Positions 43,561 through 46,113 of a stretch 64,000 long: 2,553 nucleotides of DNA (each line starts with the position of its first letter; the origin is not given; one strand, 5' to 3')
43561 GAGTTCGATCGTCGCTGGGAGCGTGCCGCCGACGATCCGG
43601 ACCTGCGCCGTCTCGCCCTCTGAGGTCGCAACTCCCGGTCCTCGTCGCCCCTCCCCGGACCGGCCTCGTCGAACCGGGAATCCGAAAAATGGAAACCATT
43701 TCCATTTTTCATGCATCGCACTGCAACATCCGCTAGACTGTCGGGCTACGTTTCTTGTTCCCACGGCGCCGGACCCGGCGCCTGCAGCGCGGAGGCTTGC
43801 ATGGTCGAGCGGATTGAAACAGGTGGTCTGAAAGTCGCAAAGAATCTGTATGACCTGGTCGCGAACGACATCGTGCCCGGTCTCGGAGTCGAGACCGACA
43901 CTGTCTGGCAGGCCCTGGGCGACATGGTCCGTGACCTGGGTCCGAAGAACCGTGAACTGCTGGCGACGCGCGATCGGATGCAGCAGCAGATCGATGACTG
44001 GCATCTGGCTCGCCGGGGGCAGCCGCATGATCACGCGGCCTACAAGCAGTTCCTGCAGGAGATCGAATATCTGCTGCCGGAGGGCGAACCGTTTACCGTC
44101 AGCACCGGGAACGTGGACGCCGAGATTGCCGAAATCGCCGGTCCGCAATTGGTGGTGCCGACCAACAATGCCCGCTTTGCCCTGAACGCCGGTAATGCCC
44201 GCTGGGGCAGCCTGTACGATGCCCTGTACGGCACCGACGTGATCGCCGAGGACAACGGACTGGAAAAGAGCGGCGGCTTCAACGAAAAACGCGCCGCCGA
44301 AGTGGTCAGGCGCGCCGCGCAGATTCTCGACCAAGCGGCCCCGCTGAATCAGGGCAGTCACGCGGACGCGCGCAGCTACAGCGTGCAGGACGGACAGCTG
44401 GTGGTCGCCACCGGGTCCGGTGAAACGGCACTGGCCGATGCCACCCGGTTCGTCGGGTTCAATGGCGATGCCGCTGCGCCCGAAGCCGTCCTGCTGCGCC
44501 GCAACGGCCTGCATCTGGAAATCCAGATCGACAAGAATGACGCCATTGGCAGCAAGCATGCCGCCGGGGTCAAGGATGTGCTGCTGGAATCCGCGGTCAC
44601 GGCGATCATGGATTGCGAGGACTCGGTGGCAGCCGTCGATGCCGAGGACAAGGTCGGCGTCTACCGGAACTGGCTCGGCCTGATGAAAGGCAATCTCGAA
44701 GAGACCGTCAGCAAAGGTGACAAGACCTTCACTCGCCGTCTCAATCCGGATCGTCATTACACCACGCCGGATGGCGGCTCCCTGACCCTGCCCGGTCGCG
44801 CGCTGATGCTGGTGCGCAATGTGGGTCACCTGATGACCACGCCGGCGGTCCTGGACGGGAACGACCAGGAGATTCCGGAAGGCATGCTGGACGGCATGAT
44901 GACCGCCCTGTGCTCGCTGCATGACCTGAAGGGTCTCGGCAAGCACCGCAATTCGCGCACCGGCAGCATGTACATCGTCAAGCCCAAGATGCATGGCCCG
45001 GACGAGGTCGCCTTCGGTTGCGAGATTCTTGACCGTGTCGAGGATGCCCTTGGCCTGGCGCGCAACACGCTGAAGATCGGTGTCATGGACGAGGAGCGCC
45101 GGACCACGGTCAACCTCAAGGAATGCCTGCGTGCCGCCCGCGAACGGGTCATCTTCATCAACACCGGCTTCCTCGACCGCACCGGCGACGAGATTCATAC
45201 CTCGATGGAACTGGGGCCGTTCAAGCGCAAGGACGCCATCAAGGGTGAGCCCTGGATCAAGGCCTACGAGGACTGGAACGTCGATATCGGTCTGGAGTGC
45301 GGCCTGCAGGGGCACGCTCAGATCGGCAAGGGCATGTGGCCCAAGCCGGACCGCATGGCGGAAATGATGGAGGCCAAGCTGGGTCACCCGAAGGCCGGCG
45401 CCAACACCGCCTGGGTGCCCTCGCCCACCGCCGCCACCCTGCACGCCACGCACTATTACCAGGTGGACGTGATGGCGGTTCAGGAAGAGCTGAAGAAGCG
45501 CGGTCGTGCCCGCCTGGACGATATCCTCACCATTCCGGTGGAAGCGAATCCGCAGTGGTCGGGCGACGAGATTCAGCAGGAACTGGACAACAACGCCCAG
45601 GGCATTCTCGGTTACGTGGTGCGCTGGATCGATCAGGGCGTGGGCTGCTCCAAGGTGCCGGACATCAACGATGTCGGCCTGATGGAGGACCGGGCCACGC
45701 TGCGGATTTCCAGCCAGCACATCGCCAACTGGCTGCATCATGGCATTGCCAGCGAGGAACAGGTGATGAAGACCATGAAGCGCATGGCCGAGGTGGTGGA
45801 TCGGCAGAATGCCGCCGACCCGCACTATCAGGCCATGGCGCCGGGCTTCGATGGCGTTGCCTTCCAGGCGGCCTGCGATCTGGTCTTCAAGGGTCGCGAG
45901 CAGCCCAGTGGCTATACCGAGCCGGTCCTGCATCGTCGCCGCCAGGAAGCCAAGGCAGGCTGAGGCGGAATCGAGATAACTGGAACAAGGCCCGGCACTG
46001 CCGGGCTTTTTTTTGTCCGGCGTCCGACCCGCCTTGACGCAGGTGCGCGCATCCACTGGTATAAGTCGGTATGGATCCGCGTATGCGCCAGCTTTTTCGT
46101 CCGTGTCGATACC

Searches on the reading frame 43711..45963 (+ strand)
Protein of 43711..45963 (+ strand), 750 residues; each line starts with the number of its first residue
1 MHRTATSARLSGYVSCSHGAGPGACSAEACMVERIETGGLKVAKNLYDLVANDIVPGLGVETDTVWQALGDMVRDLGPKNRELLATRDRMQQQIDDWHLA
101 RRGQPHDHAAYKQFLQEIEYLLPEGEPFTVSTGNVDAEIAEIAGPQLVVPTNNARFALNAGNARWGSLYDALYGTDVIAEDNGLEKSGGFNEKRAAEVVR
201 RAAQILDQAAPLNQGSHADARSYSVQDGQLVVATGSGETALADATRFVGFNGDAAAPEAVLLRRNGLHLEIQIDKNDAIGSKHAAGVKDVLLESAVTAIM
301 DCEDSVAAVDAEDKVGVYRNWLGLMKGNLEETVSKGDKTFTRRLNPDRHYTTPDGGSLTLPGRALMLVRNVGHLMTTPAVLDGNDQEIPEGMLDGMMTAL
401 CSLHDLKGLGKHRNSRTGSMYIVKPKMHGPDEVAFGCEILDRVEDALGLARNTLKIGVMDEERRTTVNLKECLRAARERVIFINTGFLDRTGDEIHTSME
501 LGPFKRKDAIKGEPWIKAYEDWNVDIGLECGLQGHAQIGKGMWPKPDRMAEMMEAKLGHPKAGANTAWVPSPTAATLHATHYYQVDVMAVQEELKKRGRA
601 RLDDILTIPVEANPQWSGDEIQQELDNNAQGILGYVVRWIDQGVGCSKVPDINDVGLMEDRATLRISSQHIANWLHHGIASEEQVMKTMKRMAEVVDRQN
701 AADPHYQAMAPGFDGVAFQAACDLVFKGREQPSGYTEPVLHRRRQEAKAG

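Call 48: search_protein_families(library=pfam, proteins=[window:43711-45963:+], max_evalue=0.0001)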
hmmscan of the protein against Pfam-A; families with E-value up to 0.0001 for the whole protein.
window:43711-45963:+ (750 aa): 4 families
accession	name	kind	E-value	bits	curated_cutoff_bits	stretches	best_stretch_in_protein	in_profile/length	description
PF01274.28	MS_TIM-barrel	-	3.2e-62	210.2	26.4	1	366-606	2-246/248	Malate synthase, TIM barrel domain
PF20658.2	MSG_insertion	-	1.5e-26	92.8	24.8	1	190-263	1-75/76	Malate synthase G, alpha-beta insertion domain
PF20659.2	MS_C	-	1.3e-24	87.3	23.1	1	620-710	2-94/118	Malate synthase, C-terminal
PF20656.2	MS_N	-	1.7e-10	40.6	23.5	1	47-103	3-59/64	Malate synthase, N-terminal domain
